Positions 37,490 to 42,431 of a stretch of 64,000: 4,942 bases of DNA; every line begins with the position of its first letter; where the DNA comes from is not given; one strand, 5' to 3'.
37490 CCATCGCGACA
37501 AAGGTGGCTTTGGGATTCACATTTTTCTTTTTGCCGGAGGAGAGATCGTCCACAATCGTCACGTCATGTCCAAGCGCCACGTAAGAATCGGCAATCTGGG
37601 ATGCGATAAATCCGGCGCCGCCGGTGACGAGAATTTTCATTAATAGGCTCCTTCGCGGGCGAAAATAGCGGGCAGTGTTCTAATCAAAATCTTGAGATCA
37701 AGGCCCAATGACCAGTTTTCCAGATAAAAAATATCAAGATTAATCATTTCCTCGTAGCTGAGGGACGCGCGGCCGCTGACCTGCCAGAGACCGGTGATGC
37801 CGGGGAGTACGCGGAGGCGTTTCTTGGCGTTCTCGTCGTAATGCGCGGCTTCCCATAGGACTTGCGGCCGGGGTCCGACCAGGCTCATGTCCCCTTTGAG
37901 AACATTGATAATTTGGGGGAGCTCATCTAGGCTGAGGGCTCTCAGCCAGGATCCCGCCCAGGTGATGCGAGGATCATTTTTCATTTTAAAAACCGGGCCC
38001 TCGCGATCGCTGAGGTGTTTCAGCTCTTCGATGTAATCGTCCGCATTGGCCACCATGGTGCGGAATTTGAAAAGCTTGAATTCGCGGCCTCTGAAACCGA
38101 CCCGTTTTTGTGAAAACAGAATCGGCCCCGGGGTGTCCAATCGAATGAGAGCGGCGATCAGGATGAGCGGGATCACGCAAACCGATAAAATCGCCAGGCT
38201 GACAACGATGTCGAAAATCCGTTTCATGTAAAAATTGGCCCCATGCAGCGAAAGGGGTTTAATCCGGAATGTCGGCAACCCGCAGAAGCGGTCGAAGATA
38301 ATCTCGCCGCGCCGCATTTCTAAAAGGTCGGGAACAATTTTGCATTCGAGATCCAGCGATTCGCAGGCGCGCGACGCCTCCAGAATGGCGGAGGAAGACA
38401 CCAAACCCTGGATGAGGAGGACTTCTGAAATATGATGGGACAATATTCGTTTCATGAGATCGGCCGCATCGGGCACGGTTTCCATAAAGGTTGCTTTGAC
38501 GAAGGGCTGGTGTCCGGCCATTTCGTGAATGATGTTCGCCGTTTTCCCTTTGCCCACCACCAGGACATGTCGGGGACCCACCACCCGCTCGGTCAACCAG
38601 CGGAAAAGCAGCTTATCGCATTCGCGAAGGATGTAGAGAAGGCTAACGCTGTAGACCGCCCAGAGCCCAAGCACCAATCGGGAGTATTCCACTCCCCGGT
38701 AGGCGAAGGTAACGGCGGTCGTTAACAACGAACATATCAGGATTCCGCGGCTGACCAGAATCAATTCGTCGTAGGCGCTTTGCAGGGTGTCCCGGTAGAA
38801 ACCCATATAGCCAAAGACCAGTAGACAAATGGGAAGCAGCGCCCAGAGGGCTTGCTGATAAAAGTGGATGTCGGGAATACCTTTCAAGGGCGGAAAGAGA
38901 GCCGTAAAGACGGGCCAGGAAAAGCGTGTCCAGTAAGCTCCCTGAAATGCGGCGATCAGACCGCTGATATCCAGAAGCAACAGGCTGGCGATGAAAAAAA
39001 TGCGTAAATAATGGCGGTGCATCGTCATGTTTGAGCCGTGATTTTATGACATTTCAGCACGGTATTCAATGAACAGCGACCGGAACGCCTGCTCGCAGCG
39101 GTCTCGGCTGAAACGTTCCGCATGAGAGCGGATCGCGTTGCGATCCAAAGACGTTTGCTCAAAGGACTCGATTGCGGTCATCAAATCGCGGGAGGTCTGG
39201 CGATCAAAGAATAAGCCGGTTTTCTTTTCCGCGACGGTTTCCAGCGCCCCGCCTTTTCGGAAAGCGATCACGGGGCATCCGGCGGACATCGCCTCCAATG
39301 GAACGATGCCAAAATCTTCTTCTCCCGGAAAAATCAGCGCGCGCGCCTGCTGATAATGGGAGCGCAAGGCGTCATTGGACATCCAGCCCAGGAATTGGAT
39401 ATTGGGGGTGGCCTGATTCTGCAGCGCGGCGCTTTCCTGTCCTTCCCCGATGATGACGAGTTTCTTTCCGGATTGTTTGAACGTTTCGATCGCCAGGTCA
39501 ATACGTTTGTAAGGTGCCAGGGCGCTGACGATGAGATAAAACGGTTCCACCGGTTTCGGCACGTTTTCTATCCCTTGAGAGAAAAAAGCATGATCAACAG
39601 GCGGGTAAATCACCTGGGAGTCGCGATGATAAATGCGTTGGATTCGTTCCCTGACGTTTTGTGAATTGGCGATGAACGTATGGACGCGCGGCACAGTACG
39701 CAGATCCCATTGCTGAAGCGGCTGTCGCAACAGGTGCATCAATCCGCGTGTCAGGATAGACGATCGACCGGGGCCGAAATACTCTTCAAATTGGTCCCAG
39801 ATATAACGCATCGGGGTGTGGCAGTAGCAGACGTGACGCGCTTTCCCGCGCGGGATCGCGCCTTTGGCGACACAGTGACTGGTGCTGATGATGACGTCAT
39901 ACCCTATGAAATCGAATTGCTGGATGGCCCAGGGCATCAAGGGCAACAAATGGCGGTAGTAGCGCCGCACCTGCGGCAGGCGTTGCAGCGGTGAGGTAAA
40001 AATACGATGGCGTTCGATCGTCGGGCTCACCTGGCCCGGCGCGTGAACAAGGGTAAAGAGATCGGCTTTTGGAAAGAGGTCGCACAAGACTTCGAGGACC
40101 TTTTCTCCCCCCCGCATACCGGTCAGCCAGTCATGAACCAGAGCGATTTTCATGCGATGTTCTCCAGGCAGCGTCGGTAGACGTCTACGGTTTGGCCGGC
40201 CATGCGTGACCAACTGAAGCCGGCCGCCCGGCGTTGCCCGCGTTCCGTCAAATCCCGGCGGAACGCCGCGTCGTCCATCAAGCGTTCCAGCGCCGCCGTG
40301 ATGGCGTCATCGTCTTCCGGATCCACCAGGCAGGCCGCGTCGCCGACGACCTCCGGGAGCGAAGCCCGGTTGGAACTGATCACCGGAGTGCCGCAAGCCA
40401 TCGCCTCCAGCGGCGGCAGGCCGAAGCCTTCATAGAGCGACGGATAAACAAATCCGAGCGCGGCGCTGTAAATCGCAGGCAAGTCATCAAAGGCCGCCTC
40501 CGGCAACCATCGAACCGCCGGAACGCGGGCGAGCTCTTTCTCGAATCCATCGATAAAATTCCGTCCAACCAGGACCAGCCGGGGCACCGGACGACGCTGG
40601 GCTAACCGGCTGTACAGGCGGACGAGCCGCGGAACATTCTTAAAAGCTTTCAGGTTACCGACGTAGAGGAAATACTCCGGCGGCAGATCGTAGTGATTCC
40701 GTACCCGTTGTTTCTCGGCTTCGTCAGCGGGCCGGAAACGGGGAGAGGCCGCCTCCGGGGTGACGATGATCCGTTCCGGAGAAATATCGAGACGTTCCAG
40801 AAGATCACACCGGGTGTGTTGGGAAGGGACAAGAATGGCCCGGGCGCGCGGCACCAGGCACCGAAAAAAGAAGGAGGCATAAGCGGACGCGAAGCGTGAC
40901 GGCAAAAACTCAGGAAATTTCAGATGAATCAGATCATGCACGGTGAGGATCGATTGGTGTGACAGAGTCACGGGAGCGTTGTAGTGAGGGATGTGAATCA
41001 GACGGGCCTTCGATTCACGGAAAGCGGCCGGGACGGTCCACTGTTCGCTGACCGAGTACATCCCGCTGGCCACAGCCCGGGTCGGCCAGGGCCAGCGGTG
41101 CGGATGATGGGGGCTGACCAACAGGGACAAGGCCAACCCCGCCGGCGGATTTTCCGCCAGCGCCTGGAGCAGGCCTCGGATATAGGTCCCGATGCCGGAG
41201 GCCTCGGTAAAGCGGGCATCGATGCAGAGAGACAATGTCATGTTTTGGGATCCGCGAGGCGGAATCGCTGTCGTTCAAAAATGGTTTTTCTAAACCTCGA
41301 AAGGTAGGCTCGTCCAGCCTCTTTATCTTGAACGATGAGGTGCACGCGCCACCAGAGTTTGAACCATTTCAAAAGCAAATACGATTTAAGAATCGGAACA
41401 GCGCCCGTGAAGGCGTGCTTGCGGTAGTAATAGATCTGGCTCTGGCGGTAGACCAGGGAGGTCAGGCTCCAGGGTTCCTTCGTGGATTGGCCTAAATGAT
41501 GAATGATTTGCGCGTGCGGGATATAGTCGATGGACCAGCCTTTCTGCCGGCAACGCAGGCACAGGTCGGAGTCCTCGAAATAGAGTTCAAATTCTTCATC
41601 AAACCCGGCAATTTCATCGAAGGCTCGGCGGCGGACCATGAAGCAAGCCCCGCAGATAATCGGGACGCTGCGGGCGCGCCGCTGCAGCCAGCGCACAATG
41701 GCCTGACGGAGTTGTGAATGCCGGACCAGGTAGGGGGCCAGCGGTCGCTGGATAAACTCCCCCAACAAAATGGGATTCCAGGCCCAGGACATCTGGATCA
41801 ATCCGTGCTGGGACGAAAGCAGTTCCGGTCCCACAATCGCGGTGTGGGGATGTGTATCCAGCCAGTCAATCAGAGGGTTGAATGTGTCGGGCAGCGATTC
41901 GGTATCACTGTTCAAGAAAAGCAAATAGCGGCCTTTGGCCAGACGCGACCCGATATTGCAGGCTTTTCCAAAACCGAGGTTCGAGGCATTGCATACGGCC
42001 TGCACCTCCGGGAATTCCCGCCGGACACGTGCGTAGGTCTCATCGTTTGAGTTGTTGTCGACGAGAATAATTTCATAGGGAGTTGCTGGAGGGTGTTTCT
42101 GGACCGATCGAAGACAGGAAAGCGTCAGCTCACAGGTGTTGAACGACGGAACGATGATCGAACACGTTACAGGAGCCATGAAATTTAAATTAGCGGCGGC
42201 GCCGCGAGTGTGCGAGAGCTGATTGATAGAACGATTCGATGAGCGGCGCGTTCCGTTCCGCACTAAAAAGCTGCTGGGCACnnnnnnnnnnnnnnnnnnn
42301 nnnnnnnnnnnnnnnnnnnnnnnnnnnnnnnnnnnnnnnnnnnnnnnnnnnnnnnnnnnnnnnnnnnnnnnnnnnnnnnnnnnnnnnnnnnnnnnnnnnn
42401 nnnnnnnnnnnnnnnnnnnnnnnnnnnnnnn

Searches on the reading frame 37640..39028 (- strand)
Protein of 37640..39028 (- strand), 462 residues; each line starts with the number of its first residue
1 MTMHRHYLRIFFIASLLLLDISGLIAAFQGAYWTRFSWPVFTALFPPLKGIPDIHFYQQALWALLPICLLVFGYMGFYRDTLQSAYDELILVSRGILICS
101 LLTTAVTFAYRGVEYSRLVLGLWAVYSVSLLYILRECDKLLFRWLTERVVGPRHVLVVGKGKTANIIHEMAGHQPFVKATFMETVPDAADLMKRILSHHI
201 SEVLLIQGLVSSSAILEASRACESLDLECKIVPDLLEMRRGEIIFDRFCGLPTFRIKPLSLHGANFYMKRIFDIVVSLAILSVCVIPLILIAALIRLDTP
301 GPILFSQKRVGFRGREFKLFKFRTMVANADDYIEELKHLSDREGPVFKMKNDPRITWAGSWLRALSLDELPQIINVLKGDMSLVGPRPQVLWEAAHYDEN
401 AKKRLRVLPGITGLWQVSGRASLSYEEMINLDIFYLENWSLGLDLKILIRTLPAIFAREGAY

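Call 6: search_protein_families(library=pfam, proteins=[window:37640-39028:-], max_evalue=0.001)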
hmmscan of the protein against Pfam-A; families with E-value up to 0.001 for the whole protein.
window:37640-39028:- (462 aa): 2 families
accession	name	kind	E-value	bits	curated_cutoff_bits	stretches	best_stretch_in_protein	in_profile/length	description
PF02397.22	Bac_transf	-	1e-65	221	27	1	269-456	1-178/179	Bacterial sugar transferase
PF13727.12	CoA_binding_3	-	1.7e-07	31.8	25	1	75-164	3-92/175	CoA-binding domain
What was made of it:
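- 37640..39028 (-): Initiating polyprenyl-phosphate hexose-1-phosphate transferase of the surrounding glycan cluster. It makes the probable lipid-linked acceptor. Bac_transf 1e-65 (call 6).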

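Call 73: search_protein_families(library=ncbifam, proteins=[window:37640-39028:-], max_evalue=1e-10)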
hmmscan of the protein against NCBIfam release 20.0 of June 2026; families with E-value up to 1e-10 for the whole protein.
window:37640-39028:- (462 aa): 10 families
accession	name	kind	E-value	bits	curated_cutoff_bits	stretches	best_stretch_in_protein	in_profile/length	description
TIGR03025.1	EPS_sugtrans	subfamily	1.7e-110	370.4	295.55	1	45-462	17-445/445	exopolysaccharide biosynthesis polyprenyl glycosylphosphotransferase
TIGR03023.1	WcaJ_sugtrans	equivalog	1e-93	315.1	410.75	1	20-462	3-453/453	undecaprenyl-phosphate glucose phosphotransferase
TIGR03022.1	WbaP_sugtrans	subfamily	6.1e-85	286.2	403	1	16-462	1-456/456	undecaprenyl-phosphate galactose phosphotransferase WbaP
NF041877.1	EPS_EpsZ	equivalog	1.1e-67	228.7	800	1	263-461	260-458/459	exopolysaccharide biosynthesis polyisoprenyl-phosphate hexose-1-phosphate transferase EpsZ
NF052601.1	undeca_RfbP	equivalog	2e-63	213.9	330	1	267-456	43-236/244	undecaprenyl-phosphate galactose phosphotransferase family protein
TIGR03013.1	EpsB_2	subfamily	4e-50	171.2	393.35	1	67-461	41-442/443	TIGR03013 family XrtA/PEP-CTERM system glycosyltransferase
NF011751.0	PRK15204.1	equivalog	1.1e-48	166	907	1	263-462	274-476/476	undecaprenyl-phosphate galactose phosphotransferase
NF007518.0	PRK10124.1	equivalog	5.4e-43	147.4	684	1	69-462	60-464/464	undecaprenyl-phosphate glucose phosphotransferase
NF050817.1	PolSacchBiosHfsE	equivalog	2.3e-33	115.6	750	1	265-456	268-460/467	polysaccharide biosynthesis protein HfsE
NF045514.1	glycotran_HepC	equivalog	1.3e-25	90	140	1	266-395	114-218/220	heterocyst development glycosyltransferase HepC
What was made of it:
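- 37640..39028 (-): TIGR03025 370 bits, above the 296 cut-off (call 73).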

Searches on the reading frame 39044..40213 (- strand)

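Call 6: search_protein_families(library=pfam, proteins=[window:39044-40213:-], max_evalue=0.001)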
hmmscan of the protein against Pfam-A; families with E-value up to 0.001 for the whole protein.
window:39044-40213:- (389 aa): 5 families
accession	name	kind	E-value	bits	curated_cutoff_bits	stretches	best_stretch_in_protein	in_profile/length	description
PF00534.26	Glycos_transf_1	-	3.1e-28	98.9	26.4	1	223-366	15-170/172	Glycosyl transferases group 1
PF13692.12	Glyco_trans_1_4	-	4.7e-23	82.5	27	1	226-350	4-138/142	Glycosyl transferases group 1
PF13439.12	Glyco_transf_4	-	1.8e-11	44.8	28.5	1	35-209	3-169/170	Glycosyltransferase Family 4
PF20706.3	GT4-conflict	-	5.2e-06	26.1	26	1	276-371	267-357/385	Family 4 Glycosyltransferase in conflict systems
PF13524.12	Glyco_trans_1_2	-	0.0001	22.7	25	1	242-368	6-128/144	Glycosyl transferase-like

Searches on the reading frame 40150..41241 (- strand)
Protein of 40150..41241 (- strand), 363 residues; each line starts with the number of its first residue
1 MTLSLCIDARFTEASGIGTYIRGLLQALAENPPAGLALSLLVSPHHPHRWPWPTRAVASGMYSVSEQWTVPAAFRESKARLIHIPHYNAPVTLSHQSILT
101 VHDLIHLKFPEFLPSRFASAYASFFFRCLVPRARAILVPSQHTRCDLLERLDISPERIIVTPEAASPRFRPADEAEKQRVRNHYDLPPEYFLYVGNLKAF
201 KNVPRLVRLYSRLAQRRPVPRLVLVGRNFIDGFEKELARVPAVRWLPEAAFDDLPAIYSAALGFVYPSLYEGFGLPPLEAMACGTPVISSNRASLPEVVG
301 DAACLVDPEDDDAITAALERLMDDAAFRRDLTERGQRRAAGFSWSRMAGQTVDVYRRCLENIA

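Call 6: search_protein_families(library=pfam, proteins=[window:40150-41241:-], max_evalue=0.001)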
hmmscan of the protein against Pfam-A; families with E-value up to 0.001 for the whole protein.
window:40150-41241:- (363 aa): 6 families
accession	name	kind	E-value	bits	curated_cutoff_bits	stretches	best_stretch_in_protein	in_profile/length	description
PF00534.26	Glycos_transf_1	-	9.5e-31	107.1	26.4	1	176-337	3-171/172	Glycosyl transferases group 1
PF13692.12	Glyco_trans_1_4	-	1.8e-26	93.6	27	1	190-324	3-142/142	Glycosyl transferases group 1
PF13439.12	Glyco_transf_4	-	1.7e-08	35.1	28.5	1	16-162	3-163/170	Glycosyltransferase Family 4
PF13524.12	Glyco_trans_1_2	-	1.8e-08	34.9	25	1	216-349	11-140/144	Glycosyl transferase-like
PF20706.3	GT4-conflict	-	1e-06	28.5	26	1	264-348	285-382/385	Family 4 Glycosyltransferase in conflict systems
PF13579.12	Glyco_trans_4_4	-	5.7e-05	24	29.7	1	16-162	2-156/158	Glycosyl transferase 4-like domain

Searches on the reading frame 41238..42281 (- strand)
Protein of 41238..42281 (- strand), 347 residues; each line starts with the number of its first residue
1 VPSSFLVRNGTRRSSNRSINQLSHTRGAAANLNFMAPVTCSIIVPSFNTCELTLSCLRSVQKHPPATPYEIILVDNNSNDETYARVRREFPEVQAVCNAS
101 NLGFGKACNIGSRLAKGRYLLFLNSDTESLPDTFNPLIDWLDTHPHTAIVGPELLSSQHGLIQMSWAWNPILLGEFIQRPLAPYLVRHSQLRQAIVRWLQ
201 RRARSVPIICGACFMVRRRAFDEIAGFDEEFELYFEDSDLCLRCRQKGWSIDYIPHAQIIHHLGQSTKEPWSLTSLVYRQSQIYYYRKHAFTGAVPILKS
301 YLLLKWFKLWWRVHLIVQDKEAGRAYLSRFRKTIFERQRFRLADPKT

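Call 5: search_protein_families(library=pfam, proteins=[window:41238-42281:-], max_evalue=0.001)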
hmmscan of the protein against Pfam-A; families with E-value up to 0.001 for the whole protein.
window:41238-42281:- (347 aa): 5 families
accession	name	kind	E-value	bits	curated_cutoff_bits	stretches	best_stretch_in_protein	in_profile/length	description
PF00535.33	Glycos_transf_2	-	2.8e-25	89.6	23.3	1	41-224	1-167/168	Glycosyl transferase family 2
PF13641.12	Glyco_tranf_2_3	-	3e-19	70.4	27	1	40-280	3-227/230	Glycosyltransferase like family 2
PF13632.12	Glyco_trans_2_3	-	5.2e-11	43.2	27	1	203-312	67-171/198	Glycosyl transferase family group 2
PF10111.15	Glyco_tranf_2_2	-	2.6e-06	27.6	27.3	0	211-253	165-208/276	Glycosyltransferase like family 2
PF02709.20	Glyco_transf_7C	-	5.5e-05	23.2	23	1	208-257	18-69/78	N-terminal domain of galactosyltransferase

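Call 75: search_protein_families(library=ncbifam, proteins=[window:41238-42281:-], max_evalue=0.000001)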
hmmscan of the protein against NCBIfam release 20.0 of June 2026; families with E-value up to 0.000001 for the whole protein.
window:41238-42281:- (347 aa): 12 families
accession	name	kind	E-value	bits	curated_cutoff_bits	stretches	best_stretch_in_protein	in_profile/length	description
TIGR03965.1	mycofact_glyco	equivalog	4.4e-25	88.5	280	1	38-290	74-308/467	mycofactocin biosynthesis glycosyltransferase MftF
TIGR04283.1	glyco_like_mftF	equivalog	6.7e-17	61.8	182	1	41-139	2-95/221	TIGR04283 family arsenosugar biosynthesis glycosyltransferase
NF041875.1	EPS_EpsD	equivalog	1.1e-16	61.1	370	1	41-324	2-268/325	exopolysaccharide biosynthesis glycosyltransferase EpsD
NF047683.1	TeichurnBiosyTuaG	equivalog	8.1e-11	42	400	1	39-146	7-116/252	teichuronic acid biosynthesis protein TuaG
TIGR03937.1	PgaC_IcaA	equivalog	2e-10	40.2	422.3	0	39-150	46-159/407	poly-beta-1,6-N-acetyl-D-glucosamine synthase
TIGR01556.1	rhamnosyltran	subfamily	2.1e-10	40.2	200.55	0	208-274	148-214/281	rhamnosyltransferase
TIGR03111.1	glyc2_xrt_Gpos1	hypoth_equivalog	2.5e-10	39.7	363.95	1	39-163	50-178/439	TIGR03111 family XrtG-associated glycosyltransferase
NF007482.0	PRK10073.1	equivalog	6.1e-10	38.6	423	1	40-139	8-108/334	glycosyltransferase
NF038299.1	EPS_HpsN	equivalog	9e-10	38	425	0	212-294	167-251/317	hormogonium polysaccharide biosynthesis glycosyltransferase HpsN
NF038302.1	EPS_HpsE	equivalog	4.1e-08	32.5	300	1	42-276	5-237/307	hormogonium polysaccharide biosynthesis glycosyltransferase HpsE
NF045692.1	OglycostaseCruG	equivalog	6.9e-07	28.5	600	0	39-88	42-90/386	2'-O-glycosyltransferase CruG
NF050819.1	PolSacchBiosHfsG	equivalog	8.6e-07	28.4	500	0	40-143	14-116/302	polysaccharide biosynthesis protein HfsG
